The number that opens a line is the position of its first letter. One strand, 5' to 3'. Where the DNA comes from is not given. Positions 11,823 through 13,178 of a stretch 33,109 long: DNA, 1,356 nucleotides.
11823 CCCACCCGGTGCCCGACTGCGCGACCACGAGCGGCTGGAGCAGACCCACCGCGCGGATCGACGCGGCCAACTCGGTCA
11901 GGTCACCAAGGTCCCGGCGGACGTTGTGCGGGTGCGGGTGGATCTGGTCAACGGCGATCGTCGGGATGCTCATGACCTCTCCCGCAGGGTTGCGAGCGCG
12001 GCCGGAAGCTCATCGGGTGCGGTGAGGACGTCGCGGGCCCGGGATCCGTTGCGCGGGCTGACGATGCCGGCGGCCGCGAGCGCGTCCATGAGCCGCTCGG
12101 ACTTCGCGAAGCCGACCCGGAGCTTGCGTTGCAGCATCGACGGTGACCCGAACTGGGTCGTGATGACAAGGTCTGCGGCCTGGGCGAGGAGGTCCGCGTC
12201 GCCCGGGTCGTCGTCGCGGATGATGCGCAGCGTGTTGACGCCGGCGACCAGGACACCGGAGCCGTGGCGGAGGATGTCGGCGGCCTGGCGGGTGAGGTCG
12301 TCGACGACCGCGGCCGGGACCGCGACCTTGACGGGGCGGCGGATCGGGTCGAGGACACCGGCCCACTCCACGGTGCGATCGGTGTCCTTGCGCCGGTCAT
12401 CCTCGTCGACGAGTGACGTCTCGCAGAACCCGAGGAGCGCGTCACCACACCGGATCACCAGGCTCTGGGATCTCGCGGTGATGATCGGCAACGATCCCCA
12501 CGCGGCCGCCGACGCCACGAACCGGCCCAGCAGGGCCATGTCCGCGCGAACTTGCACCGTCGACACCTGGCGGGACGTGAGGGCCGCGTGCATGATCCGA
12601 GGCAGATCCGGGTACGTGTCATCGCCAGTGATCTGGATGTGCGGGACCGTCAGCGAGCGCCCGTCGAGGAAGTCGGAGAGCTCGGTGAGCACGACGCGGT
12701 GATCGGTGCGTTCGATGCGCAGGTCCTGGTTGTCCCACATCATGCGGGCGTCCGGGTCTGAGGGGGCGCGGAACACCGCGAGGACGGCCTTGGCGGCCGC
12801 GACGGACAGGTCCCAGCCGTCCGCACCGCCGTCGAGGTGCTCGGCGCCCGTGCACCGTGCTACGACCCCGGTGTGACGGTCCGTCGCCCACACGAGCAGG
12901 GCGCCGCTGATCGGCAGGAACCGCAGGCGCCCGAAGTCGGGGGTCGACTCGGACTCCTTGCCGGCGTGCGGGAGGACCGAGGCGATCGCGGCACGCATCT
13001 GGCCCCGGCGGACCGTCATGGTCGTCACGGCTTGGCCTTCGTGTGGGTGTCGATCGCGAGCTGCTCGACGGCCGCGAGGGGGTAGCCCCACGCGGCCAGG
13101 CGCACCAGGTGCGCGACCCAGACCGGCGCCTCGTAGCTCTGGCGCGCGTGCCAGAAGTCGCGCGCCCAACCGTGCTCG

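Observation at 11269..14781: Two ParB/Srx-fold proteins flanking a beta-clamp-like::FtsK-gamma fusion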

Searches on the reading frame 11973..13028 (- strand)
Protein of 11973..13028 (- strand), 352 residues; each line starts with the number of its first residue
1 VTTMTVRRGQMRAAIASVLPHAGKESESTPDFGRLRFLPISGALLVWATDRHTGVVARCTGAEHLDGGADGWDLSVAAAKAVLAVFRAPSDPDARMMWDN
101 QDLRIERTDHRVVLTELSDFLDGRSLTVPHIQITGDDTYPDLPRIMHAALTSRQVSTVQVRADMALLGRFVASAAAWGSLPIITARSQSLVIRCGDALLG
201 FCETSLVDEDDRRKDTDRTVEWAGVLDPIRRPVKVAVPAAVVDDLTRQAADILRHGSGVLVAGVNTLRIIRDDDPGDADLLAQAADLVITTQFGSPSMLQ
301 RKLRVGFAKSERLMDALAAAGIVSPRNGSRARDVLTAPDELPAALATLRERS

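Call 3: search_protein_families(library=pfam, proteins=[window:11973-13028:-], max_evalue=0.1)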
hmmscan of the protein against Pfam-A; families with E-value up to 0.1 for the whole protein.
window:11973-13028:- (352 aa): 1 family
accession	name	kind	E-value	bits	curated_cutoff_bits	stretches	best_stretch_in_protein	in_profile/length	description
PF09397.16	FtsK_gamma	-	3.1e-20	72.1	30.6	1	279-336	5-62/63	Ftsk gamma domain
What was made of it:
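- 11970..12203 (-): Fusion protein aa 276-352 plus stop codon: FtsK gamma winged helix. PF09397 at 72.1 bits (call 3).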

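Call 4: search_protein_families(library=phrogs, proteins=[window:11973-13028:-], max_evalue=0.01)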
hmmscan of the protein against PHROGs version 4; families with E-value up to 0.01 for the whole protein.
window:11973-13028:- (352 aa): 7 families
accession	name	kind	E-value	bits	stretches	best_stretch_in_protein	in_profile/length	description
phrog_12598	-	DNA, RNA and nucleotide metabolism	5.6e-24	85.9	1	1-226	3-228/275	RusA-like Holliday junction resolvase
phrog_6152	-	unknown function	5.7e-18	66.1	1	279-350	280-351/355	-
phrog_13700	-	moron, auxiliary metabolic gene and host takeover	7.7e-10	39.5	1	283-336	70-123/284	FtsK/SpoIIIE-like protein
phrog_36563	-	unknown function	5.4e-08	33.8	1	276-340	181-245/254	-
phrog_6576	-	unknown function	1.2e-07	32.4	1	279-338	169-228/325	-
phrog_29917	-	unknown function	4.8e-07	30.7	1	298-334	1-37/39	-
phrog_22882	-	unknown function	1.1e-05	25.9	1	274-341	6-73/278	-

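Call 6: search_dna_similar(query=window:11973-13028:-, collection=phages, mode=protein, max_rows=30)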
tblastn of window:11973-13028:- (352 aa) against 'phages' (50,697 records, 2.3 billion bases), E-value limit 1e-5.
Records with a match: 52; places in all: 52; records where one place covers at least 80% of the query: 1.
Best place of each record, by identity: 60-80% 1; <60% 51.
By first word of the organism name: Mycobacterium 27; Gordonia 22; Bacteriophage 3.
By host as written in the record: Gordonia terrae 3612 21; Mycobacterium smegmatis mc2 155 12; - 5; Mycobacterium smegmatis mc#155 4; Mycobacterium smegmatis mc2155 2; Mycolicibacterium smegmatis 2; Gordonia terrae CAG3 1; Mycobacterium abscessus T49 1; and 4 more.
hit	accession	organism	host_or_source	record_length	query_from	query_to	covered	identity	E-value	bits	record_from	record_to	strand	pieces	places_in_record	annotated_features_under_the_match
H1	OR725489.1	Gordonia phage RayTheFireFly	Gordonia terrae 3612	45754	1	345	98%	27.4%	2e-14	81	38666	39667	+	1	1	60: DNA polymerase III sliding clamp beta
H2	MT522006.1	Gordonia phage BBQValindra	Gordonia terrae 3612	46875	114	348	67%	32.5%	2e-11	71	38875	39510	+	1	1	53: DNA polymerase III sliding clamp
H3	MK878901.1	Gordonia phage HannahD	Gordonia terrae 3612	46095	114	348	67%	32.1%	4e-12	73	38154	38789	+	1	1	56: FtsK-like DNA translocase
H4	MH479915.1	Gordonia phage GEazy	Gordonia terrae 3612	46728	114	348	67%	32.1%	4e-12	73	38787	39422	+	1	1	59: FtsK-like DNA translocase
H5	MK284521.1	Gordonia phage Kiko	Gordonia terrae 3612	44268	102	345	69%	30.5%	1e-11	72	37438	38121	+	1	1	52: FtsK-like DNA translocase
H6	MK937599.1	Gordonia phage Dmitri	Gordonia terrae 3612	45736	102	345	69%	29.7%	6e-12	73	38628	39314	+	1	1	52: FtsK-like DNA translocase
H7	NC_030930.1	Gordonia phage Bowser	Gordonia terrae 3612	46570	102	336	67%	30.7%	1e-13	78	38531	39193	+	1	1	53: RusA-like Holliday junction resolvase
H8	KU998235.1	Gordonia phage Bowser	Gordonia terrae 3612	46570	102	336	67%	30.7%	1e-13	78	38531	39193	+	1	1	53: FtsK-like DNA translocase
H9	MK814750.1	Gordonia phage Ewald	Gordonia terrae CAG3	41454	112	348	67%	30.0%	3e-11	71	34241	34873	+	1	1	44: DNA polymerase III sliding clamp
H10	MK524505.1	Gordonia phage Dogfish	Gordonia terrae 3612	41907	112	348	67%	30.0%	6e-11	70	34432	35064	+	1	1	44: DNA polymerase III sliding clamp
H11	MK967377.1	Gordonia phage MagicMan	Gordonia terrae 3612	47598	102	341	68%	29.4%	2e-13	77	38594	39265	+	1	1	54: FtsK-like DNA translocase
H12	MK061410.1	Gordonia phage Eyes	Gordonia terrae 3612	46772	114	348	67%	29.9%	6e-9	64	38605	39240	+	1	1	52: FtsK-like DNA translocase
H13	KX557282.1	Gordonia phage Nyceirae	Gordonia terrae 3612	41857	112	348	67%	29.6%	8e-10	66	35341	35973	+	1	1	49: DNA polymerase III sliding clamp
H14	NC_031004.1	Gordonia phage Nyceirae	Gordonia terrae 3612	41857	112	348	67%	29.6%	8e-10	66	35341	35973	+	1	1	49: RusA-like Holliday junction resolvase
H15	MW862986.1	Gordonia phage Phishy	Gordonia terrae 3612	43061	112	348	67%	29.6%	2e-9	65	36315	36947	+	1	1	48: FtsK-like DNA translocase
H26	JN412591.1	Mycobacterium phage BigNuz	Mycobacterium smegmatis mc2 155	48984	249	335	25%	44.0%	6e-8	61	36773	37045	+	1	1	51: FtsK-like DNA translocase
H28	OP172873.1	Mycobacterium phage Sejanus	Mycobacterium smegmatis mc#155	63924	288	348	17%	57.4%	7e-11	69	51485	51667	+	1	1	65: DNA polymerase III sliding clamp beta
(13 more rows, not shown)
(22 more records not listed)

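Call 7: get_annotated_region(hit=H1, flank=7000)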
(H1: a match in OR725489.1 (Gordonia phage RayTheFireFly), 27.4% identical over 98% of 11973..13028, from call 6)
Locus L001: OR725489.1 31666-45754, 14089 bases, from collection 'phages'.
description: Gordonia phage RayTheFireFly, complete genome.
organism: Gordonia phage RayTheFireFly (NCBI taxid 3096144)
taxonomy: Viruses; Duplodnaviria; Heunggongvirae; Uroviricota; Caudoviricetes
host: Gordonia terrae 3612; source: soil; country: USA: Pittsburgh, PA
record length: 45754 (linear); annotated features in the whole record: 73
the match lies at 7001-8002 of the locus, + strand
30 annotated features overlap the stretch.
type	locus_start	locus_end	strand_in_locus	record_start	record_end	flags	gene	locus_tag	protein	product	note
CDS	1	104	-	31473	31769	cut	44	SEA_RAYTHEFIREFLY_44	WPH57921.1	helix-turn-helix DNA binding protein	-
CDS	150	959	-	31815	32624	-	45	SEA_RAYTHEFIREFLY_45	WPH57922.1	tyrosine integrase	-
CDS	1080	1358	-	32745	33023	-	46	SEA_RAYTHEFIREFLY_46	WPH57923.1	hypothetical protein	-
CDS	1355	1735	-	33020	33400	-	47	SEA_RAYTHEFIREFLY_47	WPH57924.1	immunity repressor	-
CDS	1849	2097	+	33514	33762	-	48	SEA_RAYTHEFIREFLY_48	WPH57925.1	helix-turn-helix DNA binding domain protein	-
CDS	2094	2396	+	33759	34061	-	49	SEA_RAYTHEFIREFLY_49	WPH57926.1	hypothetical protein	-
CDS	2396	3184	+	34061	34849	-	50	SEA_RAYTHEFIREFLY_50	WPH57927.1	ParB-like nuclease domain protein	-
CDS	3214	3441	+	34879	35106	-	51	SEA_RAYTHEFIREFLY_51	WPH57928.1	membrane protein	-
CDS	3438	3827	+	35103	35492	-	52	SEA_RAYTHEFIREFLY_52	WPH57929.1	hypothetical protein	-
CDS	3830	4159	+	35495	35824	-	53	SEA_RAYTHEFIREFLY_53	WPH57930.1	hypothetical protein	-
CDS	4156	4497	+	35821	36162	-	54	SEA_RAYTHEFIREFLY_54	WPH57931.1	hypothetical protein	-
CDS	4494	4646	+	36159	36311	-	55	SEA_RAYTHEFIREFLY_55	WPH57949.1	hypothetical protein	-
CDS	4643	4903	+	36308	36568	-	56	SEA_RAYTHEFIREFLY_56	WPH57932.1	hypothetical protein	-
CDS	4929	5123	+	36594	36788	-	57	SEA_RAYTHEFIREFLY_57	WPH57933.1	hypothetical protein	-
CDS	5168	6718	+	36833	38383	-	58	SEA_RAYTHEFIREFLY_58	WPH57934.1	ParB-like nuclease domain protein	-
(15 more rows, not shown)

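Call 14: find_homologous_proteins(query=window:11973-13028:-, max_evalue=0.001)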
Query window:11973-13028:- (352 aa): 217 proteins with E <= 0.001 among 8000 candidates; the best 120 are listed.
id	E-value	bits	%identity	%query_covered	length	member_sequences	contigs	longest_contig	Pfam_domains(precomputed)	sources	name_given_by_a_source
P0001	8.4e-222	753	100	99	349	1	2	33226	PF09397.17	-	-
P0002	2.0e-64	236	48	72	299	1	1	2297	-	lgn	-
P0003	3.4e-63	232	46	77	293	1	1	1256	-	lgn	-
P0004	8.1e-61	224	45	78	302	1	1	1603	-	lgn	-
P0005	2.4e-58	216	46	78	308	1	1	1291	-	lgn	-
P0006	2.2e-53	200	41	95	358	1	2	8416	PF09397.17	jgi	-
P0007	2.7e-50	190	43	78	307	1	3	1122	-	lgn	-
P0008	1.4e-49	187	42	72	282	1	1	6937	-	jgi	jgi:hypothetical protein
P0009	5.2e-47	179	46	54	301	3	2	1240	-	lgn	-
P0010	8.0e-47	178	45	54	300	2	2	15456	-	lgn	-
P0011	2.3e-30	124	33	98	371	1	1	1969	PF09397.17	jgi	jgi:hypothetical protein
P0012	3.2e-30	124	35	80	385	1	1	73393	PF09397.17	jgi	jgi:hypothetical protein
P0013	3.1e-29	120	33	96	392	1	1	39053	PF09397.17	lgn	-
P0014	1.1e-28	118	31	99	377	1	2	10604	PF09397.17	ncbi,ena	-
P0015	2.5e-27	114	33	98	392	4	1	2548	PF09397.17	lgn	-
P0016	3.8e-27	113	33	99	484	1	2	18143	PF09397.17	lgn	-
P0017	6.2e-27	113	33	100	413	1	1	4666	PF09397.17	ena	-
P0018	1.5e-26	112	31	98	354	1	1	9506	PF09397.17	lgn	-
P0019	6.5e-25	106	31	99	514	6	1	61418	PF09397.17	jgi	jgi:hypothetical protein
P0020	8.8e-25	106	30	96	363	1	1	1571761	PF09397.17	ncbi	-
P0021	9.9e-24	102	33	88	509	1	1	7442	PF09397.17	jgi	jgi:Ftsk gamma domain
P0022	2.7e-23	101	68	24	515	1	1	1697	PF17854.7,PF01580.25,PF09397.17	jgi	jgi:S-DNA-T family DNA segregation ATPase FtsK/SpoIIIE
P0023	1.7e-22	98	56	29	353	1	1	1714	PF09397.17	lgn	-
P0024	1.7e-22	98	54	32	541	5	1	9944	PF17854.7,PF01580.25,PF09397.17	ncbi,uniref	ncbi:DNA translocase FtsK, partial [Streptomyces sp. B1866]|uniref:DNA translocase FtsK n=1 Tax=Stre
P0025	2.0e-22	98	69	19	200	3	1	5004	PF09397.17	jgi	jgi:S-DNA-T family DNA segregation ATPase FtsK/SpoIIIE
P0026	3.6e-22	97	72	19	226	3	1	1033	PF09397.17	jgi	jgi:S-DNA-T family DNA segregation ATPase FtsK/SpoIIIE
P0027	3.6e-22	97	32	95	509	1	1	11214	PF09397.17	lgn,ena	-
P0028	3.9e-22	97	70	19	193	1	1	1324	PF09397.17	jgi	jgi:S-DNA-T family DNA segregation ATPase FtsK/SpoIIIE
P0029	4.1e-22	97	69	19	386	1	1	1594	PF01580.25,PF09397.17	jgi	jgi:S-DNA-T family DNA segregation ATPase FtsK/SpoIIIE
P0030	5.2e-22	97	70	21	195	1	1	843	PF09397.17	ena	-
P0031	5.3e-22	97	67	19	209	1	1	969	PF09397.17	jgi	jgi:S-DNA-T family DNA segregation ATPase FtsK/SpoIIIE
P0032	7.5e-22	96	72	19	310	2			PF01580.25,PF09397.17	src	-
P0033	7.8e-22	96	69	19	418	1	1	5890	PF01580.25,PF09397.17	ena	-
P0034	8.2e-22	96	59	28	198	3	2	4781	PF09397.17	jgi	jgi:DNA segregation ATPase FtsK/SpoIIIE-like protein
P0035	9.4e-22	96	67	22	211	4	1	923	PF01580.25,PF09397.17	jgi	jgi:S-DNA-T family DNA segregation ATPase FtsK/SpoIIIE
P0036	1.1e-21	96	62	23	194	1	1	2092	PF09397.17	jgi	jgi:S-DNA-T family DNA segregation ATPase FtsK/SpoIIIE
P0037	1.1e-21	95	70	19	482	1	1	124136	PF17854.7,PF01580.25,PF09397.17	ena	-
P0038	1.5e-21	95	60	26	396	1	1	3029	PF09397.17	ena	-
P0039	1.9e-21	95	68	22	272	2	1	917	PF01580.25,PF09397.17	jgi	jgi:DNA segregation ATPase FtsK/SpoIIIE, S-DNA-T family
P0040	1.9e-21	95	61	26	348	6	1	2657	PF01580.25,PF09397.17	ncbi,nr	ncbi:MAG: DNA translocase FtsK, partial [Frankiales bacterium]|nr:DNA translocase FtsK [Frankiales b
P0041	2.1e-21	95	59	26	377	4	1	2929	PF01580.25,PF09397.17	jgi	jgi:S-DNA-T family DNA segregation ATPase FtsK/SpoIIIE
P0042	2.2e-21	94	67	19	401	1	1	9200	PF09397.17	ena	-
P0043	3.1e-21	94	66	22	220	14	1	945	PF01580.25,PF09397.17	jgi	-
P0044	3.7e-21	94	67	19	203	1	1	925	PF09397.17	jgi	jgi:S-DNA-T family DNA segregation ATPase FtsK/SpoIIIE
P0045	3.9e-21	94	67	19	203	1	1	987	PF09397.17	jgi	jgi:S-DNA-T family DNA segregation ATPase FtsK/SpoIIIE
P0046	4.0e-21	94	69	19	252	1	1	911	PF01580.25,PF09397.17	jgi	jgi:S-DNA-T family DNA segregation ATPase FtsK/SpoIIIE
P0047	4.4e-21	94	68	22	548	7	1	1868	PF17854.7,PF01580.25,PF09397.17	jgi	jgi:S-DNA-T family DNA segregation ATPase FtsK/SpoIIIE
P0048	4.8e-21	93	65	20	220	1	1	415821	PF01580.25,PF09397.17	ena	-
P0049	6.2e-21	93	58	25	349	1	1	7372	PF09397.17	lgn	-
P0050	6.6e-21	93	58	28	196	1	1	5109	PF09397.17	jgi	jgi:DNA segregation ATPase FtsK/SpoIIIE-like protein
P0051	7.7e-21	93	69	19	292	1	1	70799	PF09397.17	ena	-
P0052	7.9e-21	93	67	22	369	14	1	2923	PF01580.25,PF09397.17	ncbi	ncbi:MAG: DNA translocase FtsK, partial [Actinomycetes bacterium]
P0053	7.9e-21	93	60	24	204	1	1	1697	PF09397.17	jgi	jgi:DNA segregation ATPase FtsK/SpoIIIE, S-DNA-T family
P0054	8.0e-21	93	68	22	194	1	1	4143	PF09397.17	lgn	-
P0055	8.4e-21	93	66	22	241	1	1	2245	PF09397.17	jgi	jgi:S-DNA-T family DNA segregation ATPase FtsK/SpoIIIE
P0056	1.1e-20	92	61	26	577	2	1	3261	PF17854.7,PF01580.25,PF09397.17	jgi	jgi:S-DNA-T family DNA segregation ATPase FtsK/SpoIIIE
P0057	1.2e-20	92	64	22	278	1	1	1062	PF09397.17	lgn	-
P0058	1.2e-20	92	66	19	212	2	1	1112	PF01580.25,PF09397.17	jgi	jgi:S-DNA-T family DNA segregation ATPase FtsK/SpoIIIE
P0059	1.5e-20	92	69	19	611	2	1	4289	PF17854.7,PF20703.4,PF01580.25,PF09397.17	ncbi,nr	ncbi:MAG: DNA translocase FtsK, partial [Terrabacter sp.]|nr:DNA translocase FtsK [Terrabacter sp.]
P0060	1.9e-20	91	67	19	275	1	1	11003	PF01580.25,PF09397.17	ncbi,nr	ncbi:MAG TPA: FtsK/SpoIIIE domain-containing protein, partial [Mycobacteriales bacterium]|nr:FtsK/Sp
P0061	1.9e-20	91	53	32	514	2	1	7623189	PF17854.7,PF20703.4,PF01580.25,PF09397.17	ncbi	-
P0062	2.2e-20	91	53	31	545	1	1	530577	PF17854.7,PF01580.25,PF09397.17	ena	-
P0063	2.3e-20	91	68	22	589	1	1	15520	PF17854.7,PF01580.25,PF09397.17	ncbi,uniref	ncbi:DNA translocase FtsK, partial [Rothia kristinae]|uniref:DNA translocase FtsK n=1 Tax=Rothia kri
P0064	2.3e-20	91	68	22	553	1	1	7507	PF17854.7,PF01580.25,PF09397.17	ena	-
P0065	2.4e-20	91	55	31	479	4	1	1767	PF17854.7,PF01580.25,PF09397.17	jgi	jgi:S-DNA-T family DNA segregation ATPase FtsK/SpoIIIE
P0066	2.4e-20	91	70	21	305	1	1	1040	PF01580.25,PF09397.17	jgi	jgi:S-DNA-T family DNA segregation ATPase FtsK/SpoIIIE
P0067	2.4e-20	91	51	31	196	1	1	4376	PF09397.17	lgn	-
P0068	2.5e-20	91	54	31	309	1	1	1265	PF01580.25,PF09397.17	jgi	jgi:S-DNA-T family DNA segregation ATPase FtsK/SpoIIIE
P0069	2.5e-20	91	52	29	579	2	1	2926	PF17854.7,PF01580.25,PF09397.17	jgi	jgi:S-DNA-T family DNA segregation ATPase FtsK/SpoIIIE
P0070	2.5e-20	91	59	26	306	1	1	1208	PF01580.25,PF09397.17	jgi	jgi:S-DNA-T family DNA segregation ATPase FtsK/SpoIIIE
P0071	2.5e-20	91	68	22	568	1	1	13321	PF17854.7,PF01580.25,PF09397.17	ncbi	ncbi:DNA translocase FtsK, partial [Rothia kristinae]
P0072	2.9e-20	91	53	32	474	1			PF17854.7,PF01580.25,PF09397.17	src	-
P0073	3.0e-20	91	66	19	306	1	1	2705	PF01580.25,PF09397.17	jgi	jgi:S-DNA-T family DNA segregation ATPase FtsK/SpoIIIE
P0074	3.0e-20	91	67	22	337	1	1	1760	PF01580.25,PF09397.17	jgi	-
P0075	3.4e-20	91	58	20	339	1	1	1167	PF09397.17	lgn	-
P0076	3.8e-20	90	66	22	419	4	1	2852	PF20703.4,PF01580.25,PF09397.17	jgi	-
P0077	4.9e-20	90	61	25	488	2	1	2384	PF17854.7,PF01580.25,PF09397.17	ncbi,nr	ncbi:MAG: DNA translocase FtsK, partial [Actinobacteria bacterium]|nr:DNA translocase FtsK [Actinomy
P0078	5.0e-20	90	65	22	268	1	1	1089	PF01580.25,PF09397.17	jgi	-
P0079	5.1e-20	90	51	32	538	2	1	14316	PF17854.7,PF01580.25,PF09397.17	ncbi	ncbi:cell division protein FtsK, partial [Streptomyces sp. RSD-27]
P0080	5.1e-20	90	59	23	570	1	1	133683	PF17854.7,PF01580.25,PF09397.17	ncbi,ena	-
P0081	5.7e-20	90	66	22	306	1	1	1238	PF01580.25,PF09397.17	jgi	jgi:S-DNA-T family DNA segregation ATPase FtsK/SpoIIIE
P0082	5.7e-20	90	59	26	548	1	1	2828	PF17854.7,PF01580.25,PF09397.17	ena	-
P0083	5.8e-20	90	63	20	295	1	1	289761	PF09397.17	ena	-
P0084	5.9e-20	90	67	22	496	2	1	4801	PF17854.7,PF01580.25,PF09397.17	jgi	-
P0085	5.9e-20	90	66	19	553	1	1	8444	PF17854.7,PF20703.4,PF01580.25,PF09397.17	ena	-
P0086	5.9e-20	90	59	26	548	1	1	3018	PF17854.7,PF01580.25,PF09397.17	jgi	-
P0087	6.0e-20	90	69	20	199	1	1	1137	PF09397.17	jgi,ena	jgi:DNA segregation ATPase FtsK/SpoIIIE-like protein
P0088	6.0e-20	90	58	28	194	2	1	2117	PF09397.17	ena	-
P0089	6.3e-20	90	59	26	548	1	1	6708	PF17854.7,PF01580.25,PF09397.17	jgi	-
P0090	6.7e-20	90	59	26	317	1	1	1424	PF01580.25,PF09397.17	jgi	-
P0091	7.8e-20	89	59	26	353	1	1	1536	PF01580.25,PF09397.17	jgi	-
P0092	8.8e-20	89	51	32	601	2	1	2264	PF17854.7,PF01580.25,PF09397.17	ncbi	ncbi:cell division protein FtsK, partial [Streptomyces alkaliphilus]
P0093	9.1e-20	89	66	19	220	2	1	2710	PF09397.17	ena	-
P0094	9.6e-20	89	66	20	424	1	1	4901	PF17854.7,PF20703.4,PF01580.25,PF09397.17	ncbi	ncbi:MAG: DNA translocase FtsK, partial [Aeromicrobium sp.]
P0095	9.8e-20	89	62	20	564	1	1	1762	PF17854.7,PF01580.25,PF09397.17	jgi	-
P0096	9.9e-20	89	65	19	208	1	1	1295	PF01580.25,PF09397.17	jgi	jgi:S-DNA-T family DNA segregation ATPase FtsK/SpoIIIE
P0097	1.0e-19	89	69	19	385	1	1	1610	PF01580.25,PF09397.17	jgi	jgi:S-DNA-T family DNA segregation ATPase FtsK/SpoIIIE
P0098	1.1e-19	89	65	22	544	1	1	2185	PF17854.7,PF01580.25,PF09397.17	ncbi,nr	ncbi:MAG: DNA translocase FtsK, partial [Actinomycetota bacterium]|nr:DNA translocase FtsK [Actinomy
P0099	1.1e-19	89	63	22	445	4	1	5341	PF17854.7,PF20703.4,PF01580.25,PF09397.17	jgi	-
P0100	1.2e-19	89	30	98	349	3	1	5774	PF09397.17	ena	-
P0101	1.3e-19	89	66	22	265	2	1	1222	PF01580.25,PF09397.17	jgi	jgi:DNA segregation ATPase FtsK/SpoIIIE, S-DNA-T family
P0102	1.3e-19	89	67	21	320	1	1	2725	PF01580.25,PF09397.17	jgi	jgi:S-DNA-T family DNA segregation ATPase FtsK/SpoIIIE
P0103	1.4e-19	89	66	22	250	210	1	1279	PF01580.25,PF09397.17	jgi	jgi:S-DNA-T family DNA segregation ATPase FtsK/SpoIIIE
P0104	1.5e-19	89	55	32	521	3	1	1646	PF17854.7,PF20703.4,PF01580.25,PF09397.17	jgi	jgi:S-DNA-T family DNA segregation ATPase FtsK/SpoIIIE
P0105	1.5e-19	88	65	20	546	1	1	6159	PF17854.7,PF01580.25,PF09397.17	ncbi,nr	ncbi:MAG: DNA translocase FtsK, partial [Micrococcaceae bacterium]|nr:DNA translocase FtsK [Micrococ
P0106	1.5e-19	88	63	22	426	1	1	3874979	PF01580.25,PF09397.17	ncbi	-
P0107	1.5e-19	88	67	22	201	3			PF09397.17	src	-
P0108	1.5e-19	88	51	31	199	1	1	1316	PF09397.17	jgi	jgi:S-DNA-T family DNA segregation ATPase FtsK/SpoIIIE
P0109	1.5e-19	88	63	20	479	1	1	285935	PF17854.7,PF20703.4,PF01580.25,PF09397.17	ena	-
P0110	1.6e-19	88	54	32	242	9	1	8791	PF09397.17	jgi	jgi:S-DNA-T family DNA segregation ATPase FtsK/SpoIIIE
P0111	1.8e-19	88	61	23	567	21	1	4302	PF17854.7,PF01580.25,PF09397.17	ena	-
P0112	1.9e-19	88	63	23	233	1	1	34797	PF01580.25,PF09397.17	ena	-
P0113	1.9e-19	88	61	23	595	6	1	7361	PF17854.7,PF01580.25,PF09397.17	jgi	jgi:S-DNA-T family DNA segregation ATPase FtsK/SpoIIIE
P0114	2.3e-19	88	67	20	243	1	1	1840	PF09397.17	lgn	-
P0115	2.3e-19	88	68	21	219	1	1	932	PF01580.25,PF09397.17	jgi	-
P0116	2.4e-19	88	62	22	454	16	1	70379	PF17854.7,PF01580.25,PF09397.17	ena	-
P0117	2.5e-19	88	68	21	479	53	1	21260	PF17854.7,PF01580.25,PF09397.17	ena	-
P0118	2.6e-19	88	72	17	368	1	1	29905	PF01580.25,PF09397.17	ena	-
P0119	2.7e-19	88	67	19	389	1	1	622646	PF01580.25,PF09397.17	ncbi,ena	-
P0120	3.0e-19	87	54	31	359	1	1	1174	PF21686.4,PF01580.25,PF09397.17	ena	-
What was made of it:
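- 11970..12203 (-): 65-72% identical to actinobacterial FtsK gamma (call 14).
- On FtsK/SpoIIIE DNA translocase: Host FtsK hits carry PF01580; the phage proteins do not (call 14).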
